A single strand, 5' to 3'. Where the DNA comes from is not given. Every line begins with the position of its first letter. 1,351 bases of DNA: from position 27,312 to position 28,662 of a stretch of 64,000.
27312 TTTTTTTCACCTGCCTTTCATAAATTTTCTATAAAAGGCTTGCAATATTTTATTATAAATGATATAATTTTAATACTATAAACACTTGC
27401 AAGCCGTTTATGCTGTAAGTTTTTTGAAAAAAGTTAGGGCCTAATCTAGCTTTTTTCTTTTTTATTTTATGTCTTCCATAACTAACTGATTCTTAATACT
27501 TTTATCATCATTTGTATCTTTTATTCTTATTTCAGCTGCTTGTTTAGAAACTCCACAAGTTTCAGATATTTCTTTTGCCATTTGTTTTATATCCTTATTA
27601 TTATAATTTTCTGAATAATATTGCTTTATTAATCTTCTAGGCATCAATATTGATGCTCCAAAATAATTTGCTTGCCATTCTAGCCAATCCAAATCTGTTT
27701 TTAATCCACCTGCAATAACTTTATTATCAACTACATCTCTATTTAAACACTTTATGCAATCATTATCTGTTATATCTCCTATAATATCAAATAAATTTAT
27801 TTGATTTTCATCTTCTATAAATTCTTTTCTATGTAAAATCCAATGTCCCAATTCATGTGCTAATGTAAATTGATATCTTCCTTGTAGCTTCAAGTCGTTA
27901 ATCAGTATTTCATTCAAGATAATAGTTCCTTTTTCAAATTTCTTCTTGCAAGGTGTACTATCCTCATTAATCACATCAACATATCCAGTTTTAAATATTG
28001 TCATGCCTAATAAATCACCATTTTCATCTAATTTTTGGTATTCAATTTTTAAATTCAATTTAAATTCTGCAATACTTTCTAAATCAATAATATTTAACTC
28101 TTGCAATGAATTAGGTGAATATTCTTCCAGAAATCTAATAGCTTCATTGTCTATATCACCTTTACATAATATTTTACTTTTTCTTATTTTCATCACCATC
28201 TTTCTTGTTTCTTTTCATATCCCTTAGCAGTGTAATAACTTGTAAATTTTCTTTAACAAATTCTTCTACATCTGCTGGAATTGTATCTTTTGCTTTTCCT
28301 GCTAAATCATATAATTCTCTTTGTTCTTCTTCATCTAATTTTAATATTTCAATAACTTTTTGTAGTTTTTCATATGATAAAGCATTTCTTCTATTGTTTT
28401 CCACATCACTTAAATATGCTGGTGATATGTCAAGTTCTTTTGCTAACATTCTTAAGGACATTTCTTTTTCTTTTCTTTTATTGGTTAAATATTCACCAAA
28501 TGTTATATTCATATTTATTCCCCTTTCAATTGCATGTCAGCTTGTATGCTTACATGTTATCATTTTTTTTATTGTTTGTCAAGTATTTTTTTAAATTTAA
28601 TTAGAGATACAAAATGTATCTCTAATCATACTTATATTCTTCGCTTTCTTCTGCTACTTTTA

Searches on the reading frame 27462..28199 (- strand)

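Call 19: search_protein_families(library=pfam, proteins=[window:27462-28199:-], max_evalue=0.01)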
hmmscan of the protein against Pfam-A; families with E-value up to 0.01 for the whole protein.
window:27462-28199:- (245 aa): 2 families
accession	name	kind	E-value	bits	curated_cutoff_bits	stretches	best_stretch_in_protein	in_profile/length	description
PF06114.19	Peptidase_M78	-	2.8e-14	53.4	22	2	79-127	11-60/123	IrrE N-terminal-like domain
PF01435.24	Peptidase_M48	-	0.0099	16.1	20.3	0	89-121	45-77/186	Peptidase family M48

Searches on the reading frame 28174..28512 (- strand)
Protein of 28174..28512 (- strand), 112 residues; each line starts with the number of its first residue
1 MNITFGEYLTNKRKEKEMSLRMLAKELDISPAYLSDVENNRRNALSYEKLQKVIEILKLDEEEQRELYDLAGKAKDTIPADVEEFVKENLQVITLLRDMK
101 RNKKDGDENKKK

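Call 20: search_protein_families(library=pfam, proteins=[window:28174-28512:-], max_evalue=0.01)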
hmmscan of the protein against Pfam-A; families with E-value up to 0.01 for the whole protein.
window:28174-28512:- (112 aa): 6 families
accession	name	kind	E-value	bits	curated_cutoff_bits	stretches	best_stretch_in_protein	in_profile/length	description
PF01381.28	HTH_3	-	2.6e-11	43.8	23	1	12-63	4-54/55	Helix-turn-helix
PF13560.12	HTH_31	-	3.1e-08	34.2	27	1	5-67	2-64/64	Helix-turn-helix domain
PF12844.13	HTH_19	-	1e-07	32.1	30.2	1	6-70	1-61/64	Helix-turn-helix domain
PF13413.12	HTH_25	-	4.8e-05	23.5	24.6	1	8-46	1-39/62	Helix-turn-helix domain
PF13443.12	HTH_26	-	0.00086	20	22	1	12-63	5-56/63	Cro/C1-type HTH DNA-binding domain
PF08440.15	Poty_PP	-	0.0048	16.5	23.4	1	5-105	166-258/277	Potyviridae polyprotein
